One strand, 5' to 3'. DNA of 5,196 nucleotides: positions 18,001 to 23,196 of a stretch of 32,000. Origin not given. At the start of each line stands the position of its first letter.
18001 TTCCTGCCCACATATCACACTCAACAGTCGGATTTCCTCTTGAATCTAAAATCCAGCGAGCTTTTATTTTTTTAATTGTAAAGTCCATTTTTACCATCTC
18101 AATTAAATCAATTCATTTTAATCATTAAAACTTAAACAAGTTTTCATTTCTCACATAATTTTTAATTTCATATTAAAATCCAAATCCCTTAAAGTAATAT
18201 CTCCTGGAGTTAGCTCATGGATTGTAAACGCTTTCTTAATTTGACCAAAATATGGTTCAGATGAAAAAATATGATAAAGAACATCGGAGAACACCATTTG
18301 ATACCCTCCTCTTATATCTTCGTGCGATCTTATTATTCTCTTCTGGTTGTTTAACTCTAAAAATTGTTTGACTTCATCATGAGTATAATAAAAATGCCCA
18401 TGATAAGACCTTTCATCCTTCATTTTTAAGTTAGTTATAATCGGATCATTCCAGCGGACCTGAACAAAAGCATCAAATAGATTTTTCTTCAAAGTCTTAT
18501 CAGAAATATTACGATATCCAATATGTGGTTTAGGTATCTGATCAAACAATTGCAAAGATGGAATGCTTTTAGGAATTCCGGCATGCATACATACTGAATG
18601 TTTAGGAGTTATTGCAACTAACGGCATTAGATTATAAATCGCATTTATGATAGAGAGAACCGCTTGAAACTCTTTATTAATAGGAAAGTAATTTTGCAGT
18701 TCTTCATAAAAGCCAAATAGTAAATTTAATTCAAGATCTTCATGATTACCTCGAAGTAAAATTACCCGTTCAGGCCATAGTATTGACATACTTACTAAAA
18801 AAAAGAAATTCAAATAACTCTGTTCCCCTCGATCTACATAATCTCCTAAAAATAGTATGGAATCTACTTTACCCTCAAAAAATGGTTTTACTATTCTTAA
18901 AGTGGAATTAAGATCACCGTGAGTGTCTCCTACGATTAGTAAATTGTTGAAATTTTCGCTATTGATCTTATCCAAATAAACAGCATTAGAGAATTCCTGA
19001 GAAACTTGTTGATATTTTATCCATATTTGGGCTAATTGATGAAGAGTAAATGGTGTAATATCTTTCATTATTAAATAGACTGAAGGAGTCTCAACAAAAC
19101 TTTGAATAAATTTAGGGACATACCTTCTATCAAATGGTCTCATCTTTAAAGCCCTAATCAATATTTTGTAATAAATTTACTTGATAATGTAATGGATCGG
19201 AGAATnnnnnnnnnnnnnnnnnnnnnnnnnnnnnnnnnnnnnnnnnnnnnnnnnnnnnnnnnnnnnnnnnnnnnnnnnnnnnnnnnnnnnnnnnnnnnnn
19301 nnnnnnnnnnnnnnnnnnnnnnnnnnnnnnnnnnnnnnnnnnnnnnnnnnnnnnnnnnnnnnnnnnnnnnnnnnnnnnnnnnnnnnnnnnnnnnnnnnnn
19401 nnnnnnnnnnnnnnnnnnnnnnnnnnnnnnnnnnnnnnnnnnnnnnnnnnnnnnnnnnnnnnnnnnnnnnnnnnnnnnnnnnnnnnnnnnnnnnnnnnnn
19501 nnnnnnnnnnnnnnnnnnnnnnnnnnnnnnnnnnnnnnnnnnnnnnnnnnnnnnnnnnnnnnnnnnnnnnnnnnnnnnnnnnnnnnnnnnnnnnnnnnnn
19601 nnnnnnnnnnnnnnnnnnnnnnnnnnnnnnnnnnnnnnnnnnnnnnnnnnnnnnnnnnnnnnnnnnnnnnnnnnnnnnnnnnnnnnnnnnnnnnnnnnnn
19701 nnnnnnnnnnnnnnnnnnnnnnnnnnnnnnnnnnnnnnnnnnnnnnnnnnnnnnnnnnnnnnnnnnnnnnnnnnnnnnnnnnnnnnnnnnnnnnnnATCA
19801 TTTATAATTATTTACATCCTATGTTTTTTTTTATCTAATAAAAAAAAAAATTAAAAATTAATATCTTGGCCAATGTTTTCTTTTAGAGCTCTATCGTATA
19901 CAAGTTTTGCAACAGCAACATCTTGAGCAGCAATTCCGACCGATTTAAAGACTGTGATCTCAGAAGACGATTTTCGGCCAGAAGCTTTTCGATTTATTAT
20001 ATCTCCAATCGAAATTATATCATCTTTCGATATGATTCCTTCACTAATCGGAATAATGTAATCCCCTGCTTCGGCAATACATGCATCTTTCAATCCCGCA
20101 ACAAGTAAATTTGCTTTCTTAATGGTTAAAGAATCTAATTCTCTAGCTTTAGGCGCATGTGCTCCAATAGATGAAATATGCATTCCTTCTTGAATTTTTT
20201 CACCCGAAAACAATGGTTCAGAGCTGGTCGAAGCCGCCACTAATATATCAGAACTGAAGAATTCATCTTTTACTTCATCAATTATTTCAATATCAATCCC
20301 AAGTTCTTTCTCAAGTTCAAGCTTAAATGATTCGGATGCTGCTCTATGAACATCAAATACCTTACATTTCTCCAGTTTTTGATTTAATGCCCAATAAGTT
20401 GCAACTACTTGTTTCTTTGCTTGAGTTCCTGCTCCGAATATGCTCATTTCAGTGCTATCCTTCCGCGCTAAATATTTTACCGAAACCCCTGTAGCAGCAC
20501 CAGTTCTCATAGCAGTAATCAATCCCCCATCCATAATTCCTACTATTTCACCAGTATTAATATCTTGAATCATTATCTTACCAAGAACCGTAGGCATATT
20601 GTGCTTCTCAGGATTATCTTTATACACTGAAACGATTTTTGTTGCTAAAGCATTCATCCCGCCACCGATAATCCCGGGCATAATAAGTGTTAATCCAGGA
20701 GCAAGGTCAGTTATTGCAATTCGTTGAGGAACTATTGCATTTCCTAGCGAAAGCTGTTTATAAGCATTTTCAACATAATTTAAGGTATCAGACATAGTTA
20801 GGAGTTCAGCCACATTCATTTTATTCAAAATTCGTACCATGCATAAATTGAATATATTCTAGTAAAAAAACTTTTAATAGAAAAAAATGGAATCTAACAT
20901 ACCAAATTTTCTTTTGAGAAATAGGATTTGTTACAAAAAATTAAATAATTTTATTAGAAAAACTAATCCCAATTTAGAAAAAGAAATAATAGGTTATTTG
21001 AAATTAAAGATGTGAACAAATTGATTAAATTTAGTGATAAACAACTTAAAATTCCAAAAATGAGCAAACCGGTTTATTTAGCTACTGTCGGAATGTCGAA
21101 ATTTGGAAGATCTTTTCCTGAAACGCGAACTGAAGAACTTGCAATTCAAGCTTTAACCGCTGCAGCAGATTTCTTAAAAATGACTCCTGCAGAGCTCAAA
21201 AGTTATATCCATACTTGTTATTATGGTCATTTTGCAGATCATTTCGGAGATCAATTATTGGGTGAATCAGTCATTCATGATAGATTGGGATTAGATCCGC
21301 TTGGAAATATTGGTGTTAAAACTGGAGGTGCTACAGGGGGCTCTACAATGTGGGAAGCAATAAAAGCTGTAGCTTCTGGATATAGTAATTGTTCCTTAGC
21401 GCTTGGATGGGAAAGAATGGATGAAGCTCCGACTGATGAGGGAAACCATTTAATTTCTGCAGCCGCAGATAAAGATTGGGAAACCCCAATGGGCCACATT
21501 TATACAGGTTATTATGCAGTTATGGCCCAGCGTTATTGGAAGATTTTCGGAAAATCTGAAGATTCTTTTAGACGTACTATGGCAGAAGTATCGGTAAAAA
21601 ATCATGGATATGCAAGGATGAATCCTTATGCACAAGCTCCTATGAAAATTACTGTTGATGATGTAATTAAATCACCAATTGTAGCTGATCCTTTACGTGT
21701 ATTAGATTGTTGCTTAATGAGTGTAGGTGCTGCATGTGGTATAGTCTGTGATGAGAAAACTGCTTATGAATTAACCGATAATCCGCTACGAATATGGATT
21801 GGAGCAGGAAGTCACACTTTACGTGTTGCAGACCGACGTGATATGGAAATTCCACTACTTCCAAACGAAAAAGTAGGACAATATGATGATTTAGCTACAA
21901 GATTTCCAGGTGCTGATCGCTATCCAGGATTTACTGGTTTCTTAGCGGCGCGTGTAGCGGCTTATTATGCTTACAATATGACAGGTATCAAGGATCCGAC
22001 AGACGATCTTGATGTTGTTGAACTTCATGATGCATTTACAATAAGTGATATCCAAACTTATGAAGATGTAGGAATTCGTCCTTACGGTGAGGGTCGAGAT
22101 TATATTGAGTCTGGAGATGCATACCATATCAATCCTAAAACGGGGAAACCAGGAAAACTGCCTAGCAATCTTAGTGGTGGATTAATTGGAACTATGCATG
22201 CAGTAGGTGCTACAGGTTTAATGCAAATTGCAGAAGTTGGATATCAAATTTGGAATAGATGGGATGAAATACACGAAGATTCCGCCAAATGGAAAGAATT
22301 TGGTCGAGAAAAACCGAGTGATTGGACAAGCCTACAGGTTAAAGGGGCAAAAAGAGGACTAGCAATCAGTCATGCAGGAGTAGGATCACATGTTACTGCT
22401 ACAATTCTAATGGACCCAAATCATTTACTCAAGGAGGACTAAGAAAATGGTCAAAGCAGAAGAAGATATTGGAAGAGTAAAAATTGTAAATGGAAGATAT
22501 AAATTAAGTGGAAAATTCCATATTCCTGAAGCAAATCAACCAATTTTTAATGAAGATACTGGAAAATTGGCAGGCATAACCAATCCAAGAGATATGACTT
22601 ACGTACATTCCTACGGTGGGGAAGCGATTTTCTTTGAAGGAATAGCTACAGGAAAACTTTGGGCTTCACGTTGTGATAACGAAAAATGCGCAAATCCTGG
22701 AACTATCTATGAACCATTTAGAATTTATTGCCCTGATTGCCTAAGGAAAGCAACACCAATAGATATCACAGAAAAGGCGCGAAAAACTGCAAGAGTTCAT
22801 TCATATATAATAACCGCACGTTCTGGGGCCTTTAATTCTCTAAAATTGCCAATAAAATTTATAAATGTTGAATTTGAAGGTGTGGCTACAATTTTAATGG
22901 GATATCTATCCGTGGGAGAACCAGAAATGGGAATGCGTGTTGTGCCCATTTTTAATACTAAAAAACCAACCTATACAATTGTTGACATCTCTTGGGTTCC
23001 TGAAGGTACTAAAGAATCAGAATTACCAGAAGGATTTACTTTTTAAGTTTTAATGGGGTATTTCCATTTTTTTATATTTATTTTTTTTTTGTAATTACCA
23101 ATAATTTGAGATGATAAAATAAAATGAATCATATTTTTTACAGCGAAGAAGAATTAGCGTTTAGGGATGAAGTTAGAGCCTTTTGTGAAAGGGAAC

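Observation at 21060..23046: Thiolase-fold protein lacking both catalytic cysteines, coupled to a DUF35 protein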

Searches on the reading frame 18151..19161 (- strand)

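Call 45: search_protein_families(library=pfam, proteins=[window:18151-19161:-], max_evalue=0.00001)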
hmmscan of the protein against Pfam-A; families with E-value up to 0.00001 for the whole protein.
window:18151-19161:- (336 aa): 1 family
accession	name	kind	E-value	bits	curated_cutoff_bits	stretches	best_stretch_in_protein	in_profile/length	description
PF00149.33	Metallophos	-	1.9e-22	81.1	21.5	1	74-281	3-188/191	Calcineurin-like phosphoesterase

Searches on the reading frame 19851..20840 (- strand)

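Call 3: search_protein_families(library=pfam, proteins=[window:19851-20840:-], max_evalue=0.01)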
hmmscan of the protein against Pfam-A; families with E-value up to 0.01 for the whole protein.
window:19851-20840:- (329 aa): 1 family
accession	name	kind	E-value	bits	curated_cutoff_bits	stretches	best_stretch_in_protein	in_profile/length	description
PF02423.21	OCD_Mu_crystall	-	1.2e-66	225.3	24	1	5-321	6-313/314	Ornithine cyclodeaminase/mu-crystallin family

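Call 4: search_protein_families(library=ncbifam, proteins=[window:19851-20840:-], max_evalue=0.01)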
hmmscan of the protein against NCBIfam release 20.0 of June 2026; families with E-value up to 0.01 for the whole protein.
window:19851-20840:- (329 aa): 13 families
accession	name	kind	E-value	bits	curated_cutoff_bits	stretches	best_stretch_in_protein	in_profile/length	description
NF006379.0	PRK08618.1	equivalog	1.7e-80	270.8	417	1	3-329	2-326/326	ornithine cyclodeaminase family protein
TIGR02371.1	ala_DH_arch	equivalog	3.5e-72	243.3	409.15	1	4-329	4-324/325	alanine dehydrogenase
NF004793.0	PRK06141.1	equivalog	4.2e-60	203.3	322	1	3-318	2-311/314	bifunctional Delta(1)-pyrroline-2-carboxylate/Delta(1)-piperideine-2-carboxylate reductase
NF006141.0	PRK08291.1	equivalog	4.7e-46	157.3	408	1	2-327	4-328/330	cyclodeaminase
TIGR02992.1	ectoine_eutC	equivalog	3.4e-42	144.7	471.65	1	2-325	1-323/326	ectoine utilization protein EutC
NF045643.1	ImmsucRedBhcD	equivalog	1.9e-40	139.1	500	1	4-329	3-321/321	iminosuccinate reductase BhcD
NF005603.0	PRK07340.1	equivalog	6.8e-40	137.2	266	1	2-317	4-302/307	delta(1)-pyrroline-2-carboxylate reductase family protein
TIGR03944.1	dehyd_SbnB_fam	equivalog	9.5e-35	120.1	326.9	1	3-328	2-325/327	2,3-diaminopropionate biosynthesis protein SbnB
NF005296.0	PRK06823.1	equivalog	2.5e-34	118.7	438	1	3-317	2-312/315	ornithine cyclodeaminase family protein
NF005762.1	PRK07589.1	equivalog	5e-34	117.8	350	1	62-328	62-319/334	ornithine cyclodeaminase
NF045512.1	PyrPipCarbRedLhpI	equivalog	5.4e-33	114.4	400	1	5-316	3-295/298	bifunctional Delta(1)-pyrroline-2-carboxylate/Delta(1)-piperideine-2-carboxylate reductase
NF004848.0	PRK06199.1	subfamily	1.8e-32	112.8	362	1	53-328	80-371/379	tyramine oxidase subunit B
NF005011.0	PRK06407.1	subfamily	9.4e-23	80.9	337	1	5-315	5-296/302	ornithine cyclodeaminase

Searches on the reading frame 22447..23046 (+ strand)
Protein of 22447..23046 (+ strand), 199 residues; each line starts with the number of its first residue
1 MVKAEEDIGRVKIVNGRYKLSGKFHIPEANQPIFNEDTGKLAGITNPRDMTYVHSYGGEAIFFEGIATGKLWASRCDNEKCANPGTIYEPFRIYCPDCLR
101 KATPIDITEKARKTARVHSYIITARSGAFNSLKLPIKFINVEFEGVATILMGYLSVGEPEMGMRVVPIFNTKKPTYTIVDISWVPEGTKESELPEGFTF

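Call 3: search_protein_families(library=pfam, proteins=[window:22447-23046:+], max_evalue=0.01)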
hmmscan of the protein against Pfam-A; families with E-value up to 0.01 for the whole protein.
window:22447-23046:+ (199 aa): 0 families

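Call 4: search_protein_families(library=ncbifam, proteins=[window:22447-23046:+], max_evalue=0.01)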
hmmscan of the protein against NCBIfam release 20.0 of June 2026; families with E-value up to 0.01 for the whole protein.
window:22447-23046:+ (199 aa): 0 families

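Call 6: search_protein_families(library=pfam, proteins=[window:22447-23046:+], max_evalue=10)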
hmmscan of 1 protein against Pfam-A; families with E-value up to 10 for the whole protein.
window:22447-23046:+ (199 aa): 3 families
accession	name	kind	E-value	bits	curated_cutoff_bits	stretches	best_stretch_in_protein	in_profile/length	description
PF01796.24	OB_ChsH2_C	-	0.018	15.4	27.1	1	111-165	4-60/65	ChsH2, C-terminal OB-fold domain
PF12172.15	zf-ChsH2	-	0.065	13.5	23.2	1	63-77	1-15/37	ChsH2, rubredoxin-like zinc ribbon domain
PF04468.17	PSP1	-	0.15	12.8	27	1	98-144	3-48/86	PSP1 C-terminal conserved region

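Call 20: find_homologous_proteins(query=window:22447-23046:+, max_evalue=0.001)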
Query window:22447-23046:+ (199 aa): 1224 proteins with E <= 0.001 among 1342 candidates; the best 120 are listed.
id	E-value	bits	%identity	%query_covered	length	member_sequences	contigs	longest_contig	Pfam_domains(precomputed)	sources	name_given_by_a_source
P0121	3.3e-118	410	88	100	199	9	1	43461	-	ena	-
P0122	4.2e-118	410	90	100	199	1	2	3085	-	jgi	-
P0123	5.5e-117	406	89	100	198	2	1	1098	-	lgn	-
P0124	1.0e-115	402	87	100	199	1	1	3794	-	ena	-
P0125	1.0e-114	399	87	100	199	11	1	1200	-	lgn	-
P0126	9.3e-114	396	85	100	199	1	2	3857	-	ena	-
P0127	1.0e-113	396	87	100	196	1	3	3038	-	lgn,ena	-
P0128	2.8e-113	394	87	100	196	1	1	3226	-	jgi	-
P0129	2.6e-109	381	86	100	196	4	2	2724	-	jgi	-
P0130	6.4e-109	380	80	100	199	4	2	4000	-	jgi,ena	-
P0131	1.0e-105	370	79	100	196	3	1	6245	-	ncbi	ncbi:MAG: Zn-ribbon domain-containing OB-fold protein [Promethearchaeota archaeon]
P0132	1.6e-99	349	75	100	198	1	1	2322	-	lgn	-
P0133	6.7e-99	347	73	100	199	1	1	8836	-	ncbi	ncbi:MAG: Zn-ribbon domain-containing OB-fold protein [Promethearchaeota archaeon]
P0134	1.2e-98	347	73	100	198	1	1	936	-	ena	-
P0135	2.1e-98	346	74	100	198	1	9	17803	-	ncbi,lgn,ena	-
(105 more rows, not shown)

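Call 38: search_solved_structures(query=A2, max_evalue=10, show_alignments=3)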
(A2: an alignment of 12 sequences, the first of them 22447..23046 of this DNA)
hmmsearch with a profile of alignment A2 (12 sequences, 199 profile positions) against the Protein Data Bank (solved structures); distinct sequences matched with E-value up to 10: 2.
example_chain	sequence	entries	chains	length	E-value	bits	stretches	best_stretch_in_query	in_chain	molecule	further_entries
3irb_A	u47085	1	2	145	4.1e-07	33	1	60-164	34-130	uncharacterized protein from DUF35 family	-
6esq_E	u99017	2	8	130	0.00095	22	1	80-145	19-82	Pfam DUF35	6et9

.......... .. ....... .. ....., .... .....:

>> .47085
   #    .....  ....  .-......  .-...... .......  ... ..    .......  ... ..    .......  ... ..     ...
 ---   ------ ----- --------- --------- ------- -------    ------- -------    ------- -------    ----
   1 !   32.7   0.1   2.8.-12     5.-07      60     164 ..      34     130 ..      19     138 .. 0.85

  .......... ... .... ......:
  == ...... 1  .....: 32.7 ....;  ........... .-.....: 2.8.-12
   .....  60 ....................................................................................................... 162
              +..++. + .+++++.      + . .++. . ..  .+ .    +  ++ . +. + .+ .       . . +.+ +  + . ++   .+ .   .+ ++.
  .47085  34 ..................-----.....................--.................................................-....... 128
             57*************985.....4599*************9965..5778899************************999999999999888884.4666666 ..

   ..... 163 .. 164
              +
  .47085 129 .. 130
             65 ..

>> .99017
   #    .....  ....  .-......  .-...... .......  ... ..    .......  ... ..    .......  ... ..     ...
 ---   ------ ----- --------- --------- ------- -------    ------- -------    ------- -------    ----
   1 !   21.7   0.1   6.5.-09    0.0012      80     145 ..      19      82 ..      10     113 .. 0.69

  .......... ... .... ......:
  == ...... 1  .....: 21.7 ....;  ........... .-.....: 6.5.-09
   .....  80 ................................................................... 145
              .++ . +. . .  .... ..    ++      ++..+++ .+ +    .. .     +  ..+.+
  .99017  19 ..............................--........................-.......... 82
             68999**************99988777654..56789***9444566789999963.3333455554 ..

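Call 62: predict_structure(alignment_id=A3)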
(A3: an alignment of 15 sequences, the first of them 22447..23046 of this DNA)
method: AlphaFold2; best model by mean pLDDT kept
length: 199 residues; sequences in the alignment: 15
mean_pLDDT: 70.8   pTM: 0.67
mean pLDDT of the five models: 70.8, 67.8, 67.5, 64.7, 63.4
residues with pLDDT >= 90: 42; 70-90: 73; 50-70: 47; < 50: 37
segments of 3 or more residues with pLDDT < 50: 1-3, 11-20, 23-28, 45-58
pLDDT, mean of each block of 10 residues (from residue 1): 48 42 45 56 46 38 73 80 74 52 83 91 75 85 83 90 94 76 94 91
secondary structure, 60 per line:
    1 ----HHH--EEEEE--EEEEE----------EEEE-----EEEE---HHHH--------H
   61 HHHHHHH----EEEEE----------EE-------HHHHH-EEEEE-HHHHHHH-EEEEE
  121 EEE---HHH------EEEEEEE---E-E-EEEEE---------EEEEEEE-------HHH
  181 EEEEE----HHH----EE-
elements in order: E10-14 E17-21 E32-35 E41-44 H48-51 H60-67 E72-76 H96-100 E102-106 H108-114 E116-123 E136-142 E150-154 E164-170 E181-185

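Call 65: fold_search(model_id=the predicted structure, library=pdb)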
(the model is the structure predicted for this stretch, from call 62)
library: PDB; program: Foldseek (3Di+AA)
matches with E <= 10: 763; with E <= 0.001: 8
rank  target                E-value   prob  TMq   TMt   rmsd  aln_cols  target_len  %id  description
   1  3irb_B                7.9e-08  1.00  0.47  0.67   4.7       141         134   24  Crystal structure of protein with unknown function from DUF35 family (13815350) from SULFOLOBUS SOLFATARICUS at 1.80 A (released 2009-09-01)
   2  3irb_A                1.1e-06  1.00  0.47  0.66   4.7       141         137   24  Crystal structure of protein with unknown function from DUF35 family (13815350) from SULFOLOBUS SOLFATARICUS at 1.80 A (released 2009-09-01)
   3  6esq_E                9.9e-06  1.00  0.39  0.57   5.3       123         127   24  Structure of the acetoacetyl-CoA thiolase/HMG-CoA synthase complex from Methanothermococcus thermolithotrophicus soake (released 2018-03-14)
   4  6ok1_B                1.6e-05  1.00  0.50  0.72   3.9       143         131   23  Ltp2-ChsH2(DUF35) aldolase (released 2019-06-26)
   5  6esq_F                3.2e-05  1.00  0.40  0.59   5.2       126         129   22  Structure of the acetoacetyl-CoA thiolase/HMG-CoA synthase complex from Methanothermococcus thermolithotrophicus soake (released 2018-03-14)
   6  6esq_G                3.6e-05  1.00  0.39  0.57   5.2       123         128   23  Structure of the acetoacetyl-CoA thiolase/HMG-CoA synthase complex from Methanothermococcus thermolithotrophicus soake (released 2018-03-14)
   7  6ok1_D                4.4e-05  1.00  0.48  0.71   3.8       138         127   22  Ltp2-ChsH2(DUF35) aldolase (released 2019-06-26)
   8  6htj_B                1.9e-04  1.00  0.43  0.68   3.9       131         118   15  Crystal structure of the translation recovery factor Trf from Sulfolobus solfataricus (released 2019-10-16)
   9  5l37_C                3.3e-02  0.89  0.26  0.52   7.7        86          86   16  The structure of the pentameric shell protein MSM0273 from the RMM microcompartment (released 2016-12-14)
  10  5l37_A                6.1e-02  0.80  0.25  0.53   5.5        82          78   18  The structure of the pentameric shell protein MSM0273 from the RMM microcompartment (released 2016-12-14)
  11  5l37_D                7.4e-02  0.82  0.26  0.54   4.9        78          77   18  The structure of the pentameric shell protein MSM0273 from the RMM microcompartment (released 2016-12-14)
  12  2rcf_B                1.6e-01  0.85  0.27  0.58   3.9        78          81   10  Carboxysome Shell protein, OrfA from H. Neapolitanus (released 2008-04-08)
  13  4jvz_E                1.7e-01  0.60  0.23  0.43   5.4        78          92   15  Structure of Thermosynechococcus elongatus CcmL (released 2013-09-04)
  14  2rcf_D                2.0e-01  0.80  0.26  0.57   3.9        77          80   10  Carboxysome Shell protein, OrfA from H. Neapolitanus (released 2008-04-08)
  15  6az1_P                2.3e-01  0.41  0.24  0.31   4.9        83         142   10  Cryo-EM structure of the small subunit of Leishmania ribosome bound to paromomycin (released 2017-12-06)
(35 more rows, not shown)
